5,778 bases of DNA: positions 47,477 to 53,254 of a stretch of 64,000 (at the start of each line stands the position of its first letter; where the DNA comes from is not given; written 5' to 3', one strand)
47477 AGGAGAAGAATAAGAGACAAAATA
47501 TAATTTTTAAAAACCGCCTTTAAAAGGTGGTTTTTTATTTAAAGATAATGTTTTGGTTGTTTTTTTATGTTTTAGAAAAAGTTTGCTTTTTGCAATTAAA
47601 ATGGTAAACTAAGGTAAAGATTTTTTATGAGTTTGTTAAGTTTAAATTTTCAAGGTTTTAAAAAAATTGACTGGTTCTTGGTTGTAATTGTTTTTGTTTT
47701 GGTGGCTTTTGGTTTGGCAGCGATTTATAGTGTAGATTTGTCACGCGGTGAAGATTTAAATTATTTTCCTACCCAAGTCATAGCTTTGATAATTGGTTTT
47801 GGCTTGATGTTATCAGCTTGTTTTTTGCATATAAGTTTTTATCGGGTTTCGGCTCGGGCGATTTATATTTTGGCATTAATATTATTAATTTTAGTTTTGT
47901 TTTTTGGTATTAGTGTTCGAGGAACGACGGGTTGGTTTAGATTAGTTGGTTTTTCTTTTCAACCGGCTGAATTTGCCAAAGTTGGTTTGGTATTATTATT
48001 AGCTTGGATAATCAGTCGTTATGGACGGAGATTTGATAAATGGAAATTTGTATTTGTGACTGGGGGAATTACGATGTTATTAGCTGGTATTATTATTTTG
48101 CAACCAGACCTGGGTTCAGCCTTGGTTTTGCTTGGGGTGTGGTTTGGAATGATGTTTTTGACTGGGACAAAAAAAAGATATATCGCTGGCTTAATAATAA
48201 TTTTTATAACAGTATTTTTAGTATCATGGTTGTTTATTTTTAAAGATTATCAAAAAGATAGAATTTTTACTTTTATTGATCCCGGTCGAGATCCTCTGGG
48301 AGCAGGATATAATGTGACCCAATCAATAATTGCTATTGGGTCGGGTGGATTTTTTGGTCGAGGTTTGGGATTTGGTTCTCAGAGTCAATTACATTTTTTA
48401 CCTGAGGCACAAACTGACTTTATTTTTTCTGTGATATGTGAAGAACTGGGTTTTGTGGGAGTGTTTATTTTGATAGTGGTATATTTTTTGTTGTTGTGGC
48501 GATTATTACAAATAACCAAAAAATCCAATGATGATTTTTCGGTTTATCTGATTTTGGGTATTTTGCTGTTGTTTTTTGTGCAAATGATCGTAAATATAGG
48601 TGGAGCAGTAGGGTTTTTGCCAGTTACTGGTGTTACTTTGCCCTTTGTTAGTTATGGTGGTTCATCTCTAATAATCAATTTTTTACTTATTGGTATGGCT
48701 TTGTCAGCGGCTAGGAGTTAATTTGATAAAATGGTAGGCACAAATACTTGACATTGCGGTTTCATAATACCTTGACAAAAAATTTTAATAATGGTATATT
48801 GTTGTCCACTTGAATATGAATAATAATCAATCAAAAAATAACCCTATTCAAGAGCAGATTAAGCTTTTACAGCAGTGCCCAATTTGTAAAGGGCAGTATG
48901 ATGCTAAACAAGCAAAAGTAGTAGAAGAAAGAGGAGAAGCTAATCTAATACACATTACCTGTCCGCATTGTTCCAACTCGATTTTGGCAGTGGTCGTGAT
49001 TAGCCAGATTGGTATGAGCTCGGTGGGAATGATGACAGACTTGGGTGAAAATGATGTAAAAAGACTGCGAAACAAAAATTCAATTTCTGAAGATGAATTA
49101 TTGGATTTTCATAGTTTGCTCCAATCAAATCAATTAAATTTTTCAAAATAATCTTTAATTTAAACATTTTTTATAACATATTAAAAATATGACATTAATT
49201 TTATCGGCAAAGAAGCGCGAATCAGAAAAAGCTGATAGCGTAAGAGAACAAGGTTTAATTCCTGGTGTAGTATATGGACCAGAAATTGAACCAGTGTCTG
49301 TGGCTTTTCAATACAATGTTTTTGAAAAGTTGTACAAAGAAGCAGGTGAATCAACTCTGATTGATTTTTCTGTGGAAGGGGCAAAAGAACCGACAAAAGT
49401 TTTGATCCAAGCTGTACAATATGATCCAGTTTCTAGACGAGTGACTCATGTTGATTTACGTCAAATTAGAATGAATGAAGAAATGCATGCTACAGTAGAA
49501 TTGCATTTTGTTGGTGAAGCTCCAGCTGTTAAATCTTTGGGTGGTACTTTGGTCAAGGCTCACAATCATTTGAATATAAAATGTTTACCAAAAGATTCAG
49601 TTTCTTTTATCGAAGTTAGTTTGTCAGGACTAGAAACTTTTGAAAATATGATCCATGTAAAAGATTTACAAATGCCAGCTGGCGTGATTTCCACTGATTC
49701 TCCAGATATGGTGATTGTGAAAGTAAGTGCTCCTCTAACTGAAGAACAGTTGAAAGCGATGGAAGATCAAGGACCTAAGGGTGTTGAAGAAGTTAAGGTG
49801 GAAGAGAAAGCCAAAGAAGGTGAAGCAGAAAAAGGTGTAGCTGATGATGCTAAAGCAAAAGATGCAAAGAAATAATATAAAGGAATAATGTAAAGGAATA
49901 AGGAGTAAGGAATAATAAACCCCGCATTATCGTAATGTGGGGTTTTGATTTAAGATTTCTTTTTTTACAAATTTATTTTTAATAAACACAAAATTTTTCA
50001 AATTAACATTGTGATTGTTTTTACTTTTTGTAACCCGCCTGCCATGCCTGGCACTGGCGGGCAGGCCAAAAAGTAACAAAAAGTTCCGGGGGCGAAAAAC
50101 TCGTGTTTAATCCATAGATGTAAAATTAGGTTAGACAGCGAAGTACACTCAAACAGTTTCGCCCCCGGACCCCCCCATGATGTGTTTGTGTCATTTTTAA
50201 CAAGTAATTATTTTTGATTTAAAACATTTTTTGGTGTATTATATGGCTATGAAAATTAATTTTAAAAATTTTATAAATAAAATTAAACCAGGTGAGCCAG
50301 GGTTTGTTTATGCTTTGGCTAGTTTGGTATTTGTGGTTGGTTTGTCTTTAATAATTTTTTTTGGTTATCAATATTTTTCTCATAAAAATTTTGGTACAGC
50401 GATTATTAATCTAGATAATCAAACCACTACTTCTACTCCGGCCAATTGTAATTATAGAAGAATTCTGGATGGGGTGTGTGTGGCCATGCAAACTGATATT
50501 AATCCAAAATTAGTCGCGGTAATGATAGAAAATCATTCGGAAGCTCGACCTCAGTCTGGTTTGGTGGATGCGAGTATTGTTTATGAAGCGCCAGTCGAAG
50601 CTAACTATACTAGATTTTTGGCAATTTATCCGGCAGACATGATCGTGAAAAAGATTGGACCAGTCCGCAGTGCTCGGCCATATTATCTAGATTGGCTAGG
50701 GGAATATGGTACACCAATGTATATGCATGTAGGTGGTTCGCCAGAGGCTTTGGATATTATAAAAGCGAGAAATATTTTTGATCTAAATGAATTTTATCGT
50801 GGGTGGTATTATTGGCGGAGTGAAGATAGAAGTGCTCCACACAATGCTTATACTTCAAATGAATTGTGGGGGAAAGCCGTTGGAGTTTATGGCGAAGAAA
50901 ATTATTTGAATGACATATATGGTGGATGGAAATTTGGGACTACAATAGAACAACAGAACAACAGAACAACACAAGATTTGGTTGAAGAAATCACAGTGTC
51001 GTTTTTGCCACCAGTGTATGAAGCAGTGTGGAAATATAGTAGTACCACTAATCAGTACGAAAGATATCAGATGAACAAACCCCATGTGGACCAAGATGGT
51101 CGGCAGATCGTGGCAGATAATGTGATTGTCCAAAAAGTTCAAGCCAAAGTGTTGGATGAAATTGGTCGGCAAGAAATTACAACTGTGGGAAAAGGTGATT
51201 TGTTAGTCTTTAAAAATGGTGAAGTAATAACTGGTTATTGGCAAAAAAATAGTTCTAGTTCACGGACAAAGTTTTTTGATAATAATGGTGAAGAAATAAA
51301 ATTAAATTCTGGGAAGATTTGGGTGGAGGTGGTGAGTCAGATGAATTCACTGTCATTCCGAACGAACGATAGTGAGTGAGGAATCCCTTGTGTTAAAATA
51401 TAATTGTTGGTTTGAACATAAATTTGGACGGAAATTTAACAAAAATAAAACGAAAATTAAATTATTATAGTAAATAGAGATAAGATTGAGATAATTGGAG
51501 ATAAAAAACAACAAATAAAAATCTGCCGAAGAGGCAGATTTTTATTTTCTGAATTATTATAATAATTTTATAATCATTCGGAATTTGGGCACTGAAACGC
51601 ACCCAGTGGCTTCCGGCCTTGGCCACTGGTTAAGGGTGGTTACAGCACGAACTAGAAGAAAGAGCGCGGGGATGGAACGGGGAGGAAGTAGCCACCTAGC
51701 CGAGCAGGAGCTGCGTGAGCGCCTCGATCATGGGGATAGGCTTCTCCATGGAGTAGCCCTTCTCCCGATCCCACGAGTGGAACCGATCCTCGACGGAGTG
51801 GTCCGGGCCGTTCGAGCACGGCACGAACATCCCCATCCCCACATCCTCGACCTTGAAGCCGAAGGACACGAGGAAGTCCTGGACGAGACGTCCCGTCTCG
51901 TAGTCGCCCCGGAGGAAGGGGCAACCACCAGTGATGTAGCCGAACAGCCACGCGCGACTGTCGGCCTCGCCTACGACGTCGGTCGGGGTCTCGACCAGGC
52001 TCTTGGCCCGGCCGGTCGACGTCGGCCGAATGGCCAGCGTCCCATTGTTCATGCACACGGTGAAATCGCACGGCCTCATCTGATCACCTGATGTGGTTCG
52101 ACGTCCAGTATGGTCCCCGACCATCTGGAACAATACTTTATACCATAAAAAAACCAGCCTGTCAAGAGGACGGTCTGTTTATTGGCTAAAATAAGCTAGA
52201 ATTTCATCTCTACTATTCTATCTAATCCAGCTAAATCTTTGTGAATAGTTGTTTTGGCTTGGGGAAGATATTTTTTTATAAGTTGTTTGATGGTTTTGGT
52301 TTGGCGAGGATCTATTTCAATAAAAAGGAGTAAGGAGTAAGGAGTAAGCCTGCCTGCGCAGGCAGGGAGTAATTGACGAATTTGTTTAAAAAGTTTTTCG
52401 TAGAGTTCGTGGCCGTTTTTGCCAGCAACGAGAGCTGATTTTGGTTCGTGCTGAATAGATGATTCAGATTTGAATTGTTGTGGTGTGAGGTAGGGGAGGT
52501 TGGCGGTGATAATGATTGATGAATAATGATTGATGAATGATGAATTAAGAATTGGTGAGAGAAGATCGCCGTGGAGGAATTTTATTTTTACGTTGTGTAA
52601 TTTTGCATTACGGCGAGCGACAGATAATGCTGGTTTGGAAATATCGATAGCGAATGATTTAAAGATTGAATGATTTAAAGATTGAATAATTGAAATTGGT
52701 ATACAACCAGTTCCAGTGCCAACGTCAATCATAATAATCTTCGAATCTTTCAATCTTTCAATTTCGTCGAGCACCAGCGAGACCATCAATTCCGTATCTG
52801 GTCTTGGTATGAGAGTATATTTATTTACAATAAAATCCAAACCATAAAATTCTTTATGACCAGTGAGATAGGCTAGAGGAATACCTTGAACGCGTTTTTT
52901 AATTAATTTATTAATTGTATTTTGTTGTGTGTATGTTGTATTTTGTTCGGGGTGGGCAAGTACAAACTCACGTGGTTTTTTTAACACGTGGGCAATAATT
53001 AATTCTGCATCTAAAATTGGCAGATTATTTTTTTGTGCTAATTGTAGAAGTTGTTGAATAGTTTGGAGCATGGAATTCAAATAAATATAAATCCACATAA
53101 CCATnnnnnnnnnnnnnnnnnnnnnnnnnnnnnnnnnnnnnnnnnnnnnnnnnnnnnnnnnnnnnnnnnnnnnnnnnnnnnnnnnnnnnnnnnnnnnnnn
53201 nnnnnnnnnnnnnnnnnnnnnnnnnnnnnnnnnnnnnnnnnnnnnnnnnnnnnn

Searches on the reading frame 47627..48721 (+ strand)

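Call 57: search_protein_families(library=pfam, proteins=[window:47627-48721:+], max_evalue=0.00001)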
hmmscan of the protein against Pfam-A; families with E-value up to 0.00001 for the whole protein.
window:47627-48721:+ (364 aa): 1 family
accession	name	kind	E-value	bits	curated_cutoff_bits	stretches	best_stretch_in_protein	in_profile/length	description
PF01098.24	FTSW_RODA_SPOVE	-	2e-95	320.2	26.4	1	18-363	4-352/356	Cell cycle protein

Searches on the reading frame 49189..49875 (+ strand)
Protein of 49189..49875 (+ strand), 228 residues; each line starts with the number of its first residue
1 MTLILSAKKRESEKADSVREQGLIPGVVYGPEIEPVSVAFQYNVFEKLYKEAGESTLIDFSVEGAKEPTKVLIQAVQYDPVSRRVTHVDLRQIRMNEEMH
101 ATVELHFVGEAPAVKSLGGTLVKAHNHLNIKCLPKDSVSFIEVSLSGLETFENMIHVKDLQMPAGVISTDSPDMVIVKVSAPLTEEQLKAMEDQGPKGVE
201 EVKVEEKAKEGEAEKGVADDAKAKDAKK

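Call 90: search_protein_families(library=pfam, proteins=[window:49189-49875:+], max_evalue=0.0001)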
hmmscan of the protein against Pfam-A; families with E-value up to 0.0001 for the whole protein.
window:49189-49875:+ (228 aa): 2 families
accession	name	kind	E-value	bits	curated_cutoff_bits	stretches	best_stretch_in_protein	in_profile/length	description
PF01386.24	Ribosomal_L25p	-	1.6e-21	77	23.6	1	5-90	1-82/82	Ribosomal L25p family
PF14693.11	Ribosomal_TL5_C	-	1.4e-20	73.9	27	1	99-182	2-83/84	Ribosomal protein TL5, C-terminal domain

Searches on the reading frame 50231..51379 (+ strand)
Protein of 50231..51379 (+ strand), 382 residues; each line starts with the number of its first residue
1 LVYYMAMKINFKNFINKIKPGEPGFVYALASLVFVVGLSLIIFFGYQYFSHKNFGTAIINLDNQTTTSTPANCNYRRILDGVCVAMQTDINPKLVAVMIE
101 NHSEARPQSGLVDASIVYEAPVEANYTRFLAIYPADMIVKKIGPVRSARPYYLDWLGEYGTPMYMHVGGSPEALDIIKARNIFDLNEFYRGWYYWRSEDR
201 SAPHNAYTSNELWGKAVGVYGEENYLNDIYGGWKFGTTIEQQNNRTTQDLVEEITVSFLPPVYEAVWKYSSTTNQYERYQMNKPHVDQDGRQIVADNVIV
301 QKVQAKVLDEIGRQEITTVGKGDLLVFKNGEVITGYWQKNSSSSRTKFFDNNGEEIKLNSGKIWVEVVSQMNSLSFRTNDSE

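Call 57: search_protein_families(library=pfam, proteins=[window:50231-51379:+], max_evalue=0.00001)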
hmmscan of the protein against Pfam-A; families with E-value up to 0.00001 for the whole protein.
window:50231-51379:+ (382 aa): 2 families
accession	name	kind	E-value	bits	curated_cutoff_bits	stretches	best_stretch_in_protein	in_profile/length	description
PF11258.13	DUF3048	-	1.1e-40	139.6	25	1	91-211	13-136/148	Protein of unknown function (DUF3048) N-terminal domain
PF17479.7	DUF3048_C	-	1.3e-28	100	25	1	265-365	11-114/114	Protein of unknown function (DUF3048) C-terminal domain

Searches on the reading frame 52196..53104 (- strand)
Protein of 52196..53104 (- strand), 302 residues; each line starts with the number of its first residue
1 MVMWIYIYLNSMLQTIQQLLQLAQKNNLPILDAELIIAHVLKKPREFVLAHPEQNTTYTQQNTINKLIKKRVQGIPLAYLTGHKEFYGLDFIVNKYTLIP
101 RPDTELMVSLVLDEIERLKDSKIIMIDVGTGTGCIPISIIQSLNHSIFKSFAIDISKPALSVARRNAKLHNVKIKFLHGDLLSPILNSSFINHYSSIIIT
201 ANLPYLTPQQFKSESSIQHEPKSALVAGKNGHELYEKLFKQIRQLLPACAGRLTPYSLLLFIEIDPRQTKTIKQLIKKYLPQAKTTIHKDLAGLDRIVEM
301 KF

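Call 88: search_protein_families(library=pfam, proteins=[window:52196-53104:-], max_evalue=0.0001)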
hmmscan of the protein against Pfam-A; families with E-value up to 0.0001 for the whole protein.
window:52196-53104:- (302 aa): 5 families
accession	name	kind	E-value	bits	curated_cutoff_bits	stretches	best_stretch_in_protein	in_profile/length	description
PF17827.6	PrmC_N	-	1.4e-14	54.8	23.4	1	14-82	4-71/71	PrmC N-terminal domain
PF13847.12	Methyltransf_31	-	1.1e-07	32.1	27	1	120-191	2-71/145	Methyltransferase domain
PF13649.12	Methyltransf_25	-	8e-07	30.1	27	1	126-209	2-80/97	Methyltransferase domain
PF05175.20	MTS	-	3.3e-06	27.3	23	1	121-188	31-97/170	Methyltransferase small domain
PF06325.19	PrmA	-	3.9e-06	27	22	1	110-176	150-213/296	Ribosomal protein L11 methyltransferase (PrmA)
